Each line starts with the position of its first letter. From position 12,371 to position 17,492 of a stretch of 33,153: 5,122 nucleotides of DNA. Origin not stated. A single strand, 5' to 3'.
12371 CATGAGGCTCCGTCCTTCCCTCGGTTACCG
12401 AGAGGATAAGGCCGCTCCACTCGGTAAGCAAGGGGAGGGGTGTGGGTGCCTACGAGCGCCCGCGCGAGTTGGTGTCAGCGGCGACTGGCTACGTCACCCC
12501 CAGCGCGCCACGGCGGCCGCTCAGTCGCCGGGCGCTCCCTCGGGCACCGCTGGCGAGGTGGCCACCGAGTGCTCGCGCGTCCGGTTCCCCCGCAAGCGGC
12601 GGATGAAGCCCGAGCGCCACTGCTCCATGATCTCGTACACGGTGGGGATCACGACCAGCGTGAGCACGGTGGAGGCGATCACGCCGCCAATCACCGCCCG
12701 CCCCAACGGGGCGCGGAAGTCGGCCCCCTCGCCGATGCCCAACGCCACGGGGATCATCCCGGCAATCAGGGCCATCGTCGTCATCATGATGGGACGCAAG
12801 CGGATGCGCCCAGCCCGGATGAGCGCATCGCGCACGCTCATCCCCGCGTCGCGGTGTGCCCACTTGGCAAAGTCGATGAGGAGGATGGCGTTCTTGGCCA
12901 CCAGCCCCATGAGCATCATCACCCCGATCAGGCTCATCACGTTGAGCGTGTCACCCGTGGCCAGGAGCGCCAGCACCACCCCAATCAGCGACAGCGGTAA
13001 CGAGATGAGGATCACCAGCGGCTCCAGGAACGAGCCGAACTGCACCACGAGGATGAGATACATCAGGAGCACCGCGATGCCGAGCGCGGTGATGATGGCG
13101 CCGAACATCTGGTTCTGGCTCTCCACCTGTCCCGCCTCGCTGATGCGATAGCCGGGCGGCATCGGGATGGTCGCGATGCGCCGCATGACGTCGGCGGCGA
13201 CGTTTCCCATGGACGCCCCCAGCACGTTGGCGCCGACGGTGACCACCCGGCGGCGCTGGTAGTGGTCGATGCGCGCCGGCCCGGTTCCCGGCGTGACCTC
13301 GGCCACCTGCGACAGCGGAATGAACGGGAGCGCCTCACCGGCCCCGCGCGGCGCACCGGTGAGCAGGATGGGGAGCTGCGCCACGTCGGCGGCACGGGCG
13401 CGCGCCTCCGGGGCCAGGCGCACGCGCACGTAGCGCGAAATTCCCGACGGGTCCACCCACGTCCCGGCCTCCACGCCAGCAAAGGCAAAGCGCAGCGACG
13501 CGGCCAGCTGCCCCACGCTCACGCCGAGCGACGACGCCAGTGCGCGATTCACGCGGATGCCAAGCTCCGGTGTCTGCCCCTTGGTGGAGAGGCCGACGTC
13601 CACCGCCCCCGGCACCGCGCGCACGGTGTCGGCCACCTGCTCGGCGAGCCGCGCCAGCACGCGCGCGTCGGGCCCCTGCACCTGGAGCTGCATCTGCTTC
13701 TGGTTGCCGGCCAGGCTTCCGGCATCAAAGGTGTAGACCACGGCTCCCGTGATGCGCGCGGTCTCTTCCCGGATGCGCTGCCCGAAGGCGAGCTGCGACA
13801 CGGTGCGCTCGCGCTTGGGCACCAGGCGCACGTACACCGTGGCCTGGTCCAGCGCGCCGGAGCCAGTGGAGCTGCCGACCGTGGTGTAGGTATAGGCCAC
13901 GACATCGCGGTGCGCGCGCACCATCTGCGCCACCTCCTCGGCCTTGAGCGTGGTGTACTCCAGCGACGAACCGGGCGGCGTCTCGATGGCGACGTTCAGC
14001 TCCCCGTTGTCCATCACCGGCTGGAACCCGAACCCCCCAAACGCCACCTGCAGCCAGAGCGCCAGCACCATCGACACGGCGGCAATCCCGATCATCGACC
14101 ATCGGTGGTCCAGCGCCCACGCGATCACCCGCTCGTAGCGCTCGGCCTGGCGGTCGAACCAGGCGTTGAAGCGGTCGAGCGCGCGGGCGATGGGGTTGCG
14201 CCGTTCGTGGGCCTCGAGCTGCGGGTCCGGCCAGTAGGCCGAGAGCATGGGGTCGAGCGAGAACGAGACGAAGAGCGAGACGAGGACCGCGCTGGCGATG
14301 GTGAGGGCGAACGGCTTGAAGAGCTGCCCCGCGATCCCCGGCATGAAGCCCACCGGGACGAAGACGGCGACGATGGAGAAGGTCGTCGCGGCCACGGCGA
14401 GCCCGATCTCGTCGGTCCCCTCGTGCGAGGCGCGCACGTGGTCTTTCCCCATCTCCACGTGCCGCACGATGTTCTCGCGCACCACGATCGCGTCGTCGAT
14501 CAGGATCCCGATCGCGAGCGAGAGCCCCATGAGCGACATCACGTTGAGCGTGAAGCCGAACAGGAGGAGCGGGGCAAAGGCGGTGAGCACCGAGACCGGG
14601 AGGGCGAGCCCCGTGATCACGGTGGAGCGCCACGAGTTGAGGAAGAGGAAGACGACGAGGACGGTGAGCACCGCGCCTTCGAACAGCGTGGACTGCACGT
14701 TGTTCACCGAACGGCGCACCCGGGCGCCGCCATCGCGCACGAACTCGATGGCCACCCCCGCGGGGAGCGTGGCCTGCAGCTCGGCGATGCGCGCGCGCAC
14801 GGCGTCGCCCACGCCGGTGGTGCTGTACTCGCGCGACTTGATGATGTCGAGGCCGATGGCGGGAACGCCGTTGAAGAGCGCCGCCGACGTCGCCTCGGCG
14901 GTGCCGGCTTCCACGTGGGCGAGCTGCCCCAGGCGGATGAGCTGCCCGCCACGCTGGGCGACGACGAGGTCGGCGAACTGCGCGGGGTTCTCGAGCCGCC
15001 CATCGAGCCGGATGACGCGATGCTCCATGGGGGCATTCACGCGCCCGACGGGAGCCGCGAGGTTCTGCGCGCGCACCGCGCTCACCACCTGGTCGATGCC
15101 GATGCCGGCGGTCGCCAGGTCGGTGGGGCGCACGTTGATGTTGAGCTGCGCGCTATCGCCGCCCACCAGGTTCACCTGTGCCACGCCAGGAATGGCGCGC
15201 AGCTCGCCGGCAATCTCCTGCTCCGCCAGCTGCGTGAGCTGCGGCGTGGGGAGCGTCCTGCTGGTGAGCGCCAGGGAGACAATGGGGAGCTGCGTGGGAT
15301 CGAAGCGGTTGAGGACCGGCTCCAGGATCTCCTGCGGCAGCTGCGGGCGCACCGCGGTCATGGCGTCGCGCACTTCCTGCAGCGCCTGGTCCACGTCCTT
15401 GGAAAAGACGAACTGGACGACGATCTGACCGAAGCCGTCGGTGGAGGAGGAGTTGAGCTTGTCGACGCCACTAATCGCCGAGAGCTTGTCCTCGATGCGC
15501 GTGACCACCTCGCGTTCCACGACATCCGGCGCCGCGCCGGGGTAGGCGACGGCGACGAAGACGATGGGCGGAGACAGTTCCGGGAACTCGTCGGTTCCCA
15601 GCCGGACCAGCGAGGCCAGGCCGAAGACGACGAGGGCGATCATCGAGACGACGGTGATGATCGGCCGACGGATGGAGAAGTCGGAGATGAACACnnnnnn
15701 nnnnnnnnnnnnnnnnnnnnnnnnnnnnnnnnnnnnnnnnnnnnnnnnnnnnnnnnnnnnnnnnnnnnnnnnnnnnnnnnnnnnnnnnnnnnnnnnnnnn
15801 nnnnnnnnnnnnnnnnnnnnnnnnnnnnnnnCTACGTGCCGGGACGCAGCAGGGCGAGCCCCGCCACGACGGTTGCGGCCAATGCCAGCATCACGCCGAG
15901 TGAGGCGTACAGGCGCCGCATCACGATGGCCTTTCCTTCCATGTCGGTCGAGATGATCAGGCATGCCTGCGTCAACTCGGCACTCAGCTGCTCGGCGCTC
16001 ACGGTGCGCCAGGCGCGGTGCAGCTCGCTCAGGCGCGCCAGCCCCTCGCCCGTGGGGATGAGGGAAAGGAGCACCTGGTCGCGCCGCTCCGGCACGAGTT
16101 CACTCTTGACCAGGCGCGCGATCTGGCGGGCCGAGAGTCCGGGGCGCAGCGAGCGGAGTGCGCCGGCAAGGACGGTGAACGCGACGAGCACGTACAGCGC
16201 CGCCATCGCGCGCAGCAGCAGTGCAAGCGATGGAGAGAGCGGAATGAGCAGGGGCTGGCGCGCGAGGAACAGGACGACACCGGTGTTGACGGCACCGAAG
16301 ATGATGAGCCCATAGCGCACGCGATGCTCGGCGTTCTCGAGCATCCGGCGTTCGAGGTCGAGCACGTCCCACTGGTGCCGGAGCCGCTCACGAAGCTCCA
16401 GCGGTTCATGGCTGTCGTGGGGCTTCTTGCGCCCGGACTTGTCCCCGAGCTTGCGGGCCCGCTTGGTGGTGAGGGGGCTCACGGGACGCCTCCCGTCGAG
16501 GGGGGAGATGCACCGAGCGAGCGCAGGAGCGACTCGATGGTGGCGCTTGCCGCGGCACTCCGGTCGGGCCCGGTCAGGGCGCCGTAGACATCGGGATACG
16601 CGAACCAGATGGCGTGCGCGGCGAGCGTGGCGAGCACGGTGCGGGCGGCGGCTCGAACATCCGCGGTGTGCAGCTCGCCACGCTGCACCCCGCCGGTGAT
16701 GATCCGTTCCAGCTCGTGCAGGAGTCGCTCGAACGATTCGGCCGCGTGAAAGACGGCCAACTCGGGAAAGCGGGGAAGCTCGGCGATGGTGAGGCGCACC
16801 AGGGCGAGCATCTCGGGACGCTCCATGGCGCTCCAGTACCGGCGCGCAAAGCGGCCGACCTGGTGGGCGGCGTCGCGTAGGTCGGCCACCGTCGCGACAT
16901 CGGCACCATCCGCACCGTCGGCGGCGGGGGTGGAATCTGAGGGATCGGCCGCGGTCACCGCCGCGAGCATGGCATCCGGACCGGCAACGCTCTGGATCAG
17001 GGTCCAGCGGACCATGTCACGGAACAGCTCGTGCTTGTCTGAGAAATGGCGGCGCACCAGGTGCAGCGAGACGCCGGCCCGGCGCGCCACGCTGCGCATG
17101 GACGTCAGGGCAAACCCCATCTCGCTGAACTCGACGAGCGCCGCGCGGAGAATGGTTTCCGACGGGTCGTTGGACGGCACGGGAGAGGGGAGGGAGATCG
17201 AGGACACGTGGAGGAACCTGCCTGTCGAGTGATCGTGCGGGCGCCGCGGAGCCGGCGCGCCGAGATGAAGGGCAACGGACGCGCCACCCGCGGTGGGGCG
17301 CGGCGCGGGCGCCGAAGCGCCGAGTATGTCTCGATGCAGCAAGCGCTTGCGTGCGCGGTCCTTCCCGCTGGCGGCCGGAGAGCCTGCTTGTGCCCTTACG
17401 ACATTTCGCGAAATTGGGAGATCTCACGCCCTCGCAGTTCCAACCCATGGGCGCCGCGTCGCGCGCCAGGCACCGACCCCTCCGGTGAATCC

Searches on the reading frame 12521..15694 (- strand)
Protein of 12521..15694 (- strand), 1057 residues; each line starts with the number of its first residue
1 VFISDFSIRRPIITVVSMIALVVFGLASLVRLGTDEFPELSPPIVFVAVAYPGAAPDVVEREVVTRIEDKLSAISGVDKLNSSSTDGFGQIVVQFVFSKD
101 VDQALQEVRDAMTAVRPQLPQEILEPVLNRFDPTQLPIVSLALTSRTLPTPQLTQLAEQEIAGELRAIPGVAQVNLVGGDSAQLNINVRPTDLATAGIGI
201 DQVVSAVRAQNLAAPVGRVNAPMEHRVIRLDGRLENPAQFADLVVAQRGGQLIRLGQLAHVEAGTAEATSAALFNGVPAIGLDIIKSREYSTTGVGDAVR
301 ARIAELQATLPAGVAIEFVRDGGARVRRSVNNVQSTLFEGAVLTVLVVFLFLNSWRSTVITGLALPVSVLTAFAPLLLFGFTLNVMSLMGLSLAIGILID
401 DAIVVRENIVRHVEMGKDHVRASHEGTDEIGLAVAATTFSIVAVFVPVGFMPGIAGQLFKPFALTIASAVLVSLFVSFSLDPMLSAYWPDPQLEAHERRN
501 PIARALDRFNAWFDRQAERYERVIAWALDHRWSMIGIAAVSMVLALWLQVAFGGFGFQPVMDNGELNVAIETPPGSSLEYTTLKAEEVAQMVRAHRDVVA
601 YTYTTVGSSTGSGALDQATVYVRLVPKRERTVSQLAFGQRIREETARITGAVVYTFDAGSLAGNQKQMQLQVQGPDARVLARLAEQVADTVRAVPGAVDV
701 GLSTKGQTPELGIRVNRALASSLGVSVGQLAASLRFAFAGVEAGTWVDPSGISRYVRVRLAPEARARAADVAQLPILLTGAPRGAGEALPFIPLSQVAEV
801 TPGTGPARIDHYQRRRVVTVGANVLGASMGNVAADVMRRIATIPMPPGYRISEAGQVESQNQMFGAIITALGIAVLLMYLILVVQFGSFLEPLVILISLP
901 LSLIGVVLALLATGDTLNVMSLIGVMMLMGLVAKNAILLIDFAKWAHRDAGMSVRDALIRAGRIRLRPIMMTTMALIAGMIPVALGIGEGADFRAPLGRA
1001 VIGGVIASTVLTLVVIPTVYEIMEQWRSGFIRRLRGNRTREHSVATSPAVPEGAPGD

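Call 7: search_protein_families(library=pfam, proteins=[window:12521-15694:-])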
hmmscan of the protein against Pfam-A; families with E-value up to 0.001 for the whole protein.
window:12521-15694:- (1057 aa): 1 family
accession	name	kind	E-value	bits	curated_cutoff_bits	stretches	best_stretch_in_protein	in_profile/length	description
PF00873.25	ACR_tran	-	2.2e-263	876.9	28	1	3-1023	1-1020/1021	AcrB/AcrD/AcrF family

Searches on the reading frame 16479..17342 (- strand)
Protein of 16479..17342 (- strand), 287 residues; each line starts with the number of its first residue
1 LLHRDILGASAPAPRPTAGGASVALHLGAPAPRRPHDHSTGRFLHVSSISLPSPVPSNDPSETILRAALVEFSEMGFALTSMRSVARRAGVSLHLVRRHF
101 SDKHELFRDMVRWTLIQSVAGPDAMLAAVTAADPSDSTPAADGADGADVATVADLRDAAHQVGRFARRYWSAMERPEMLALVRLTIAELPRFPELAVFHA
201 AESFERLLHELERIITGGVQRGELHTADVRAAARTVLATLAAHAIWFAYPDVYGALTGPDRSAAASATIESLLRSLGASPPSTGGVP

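Call 6: search_protein_families(library=pfam, proteins=[window:16479-17342:-])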
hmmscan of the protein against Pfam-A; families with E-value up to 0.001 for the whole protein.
window:16479-17342:- (287 aa): 6 families
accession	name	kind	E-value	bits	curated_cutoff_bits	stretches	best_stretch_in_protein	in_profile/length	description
PF14246.11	TetR_C_7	-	1.2e-14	54.7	22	1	164-249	5-90/119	AefR-like transcriptional repressor, C-terminal domain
PF00440.29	TetR_N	-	4.4e-11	42.8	24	1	64-109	1-46/47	Bacterial regulatory proteins, tetR family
PF17935.6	TetR_C_27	-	3.6e-05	24.3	26.1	1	199-241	40-82/106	Tetracyclin repressor-like, C-terminal domain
PF16859.10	TetR_C_11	-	3.7e-05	24.5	32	1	163-245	12-95/113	Tetracyclin repressor-like, C-terminal domain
PF17932.6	TetR_C_24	-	0.00011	22.8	26.4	1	194-247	38-91/114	Tetracyclin repressor-like, C-terminal domain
PF21351.2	TetR_C_41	-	0.00035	21.3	27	1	205-273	42-105/108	Tetracyclin repressor-like, C-terminal domain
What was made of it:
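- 16479..17207 (-): TetR-family regulator gene, probable start GTG 17207. It overlaps the start of a 216-aa membrane-protein ORF (15832-16482), which is followed by an RND pump gene. Pfam TetR_N / TetR_C_7 (call 6).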

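Call 53: search_protein_families(library=ncbifam, proteins=[window:16479-17207:-], max_evalue=0.00001)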
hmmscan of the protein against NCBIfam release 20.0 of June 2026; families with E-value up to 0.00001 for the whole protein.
window:16479-17207:- (242 aa): 5 families
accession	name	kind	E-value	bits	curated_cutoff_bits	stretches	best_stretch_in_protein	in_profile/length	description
TIGR03384.1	betaine_BetI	equivalog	1.2e-07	31.7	201.3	1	17-70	11-64/189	choline-binding transcriptional repressor BetI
NF053516.1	TranRepPrsAVib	equivalog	2.4e-07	30.8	300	1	16-70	8-62/208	TetR family transcriptional repressor PsrA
NF007949.0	PRK10668.1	equivalog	5.3e-07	29.3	271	1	17-67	14-64/216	multidrug efflux transporter transcriptional repressor AcrR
NF001978.0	PRK00767.1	equivalog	5.7e-07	29.5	118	1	18-72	13-67/197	transcriptional regulator BetI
NF041196.1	ScbR_bind_reg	equivalog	7.1e-06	26.3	150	0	17-66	9-58/191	ScbR family autoregulator-binding transcription factor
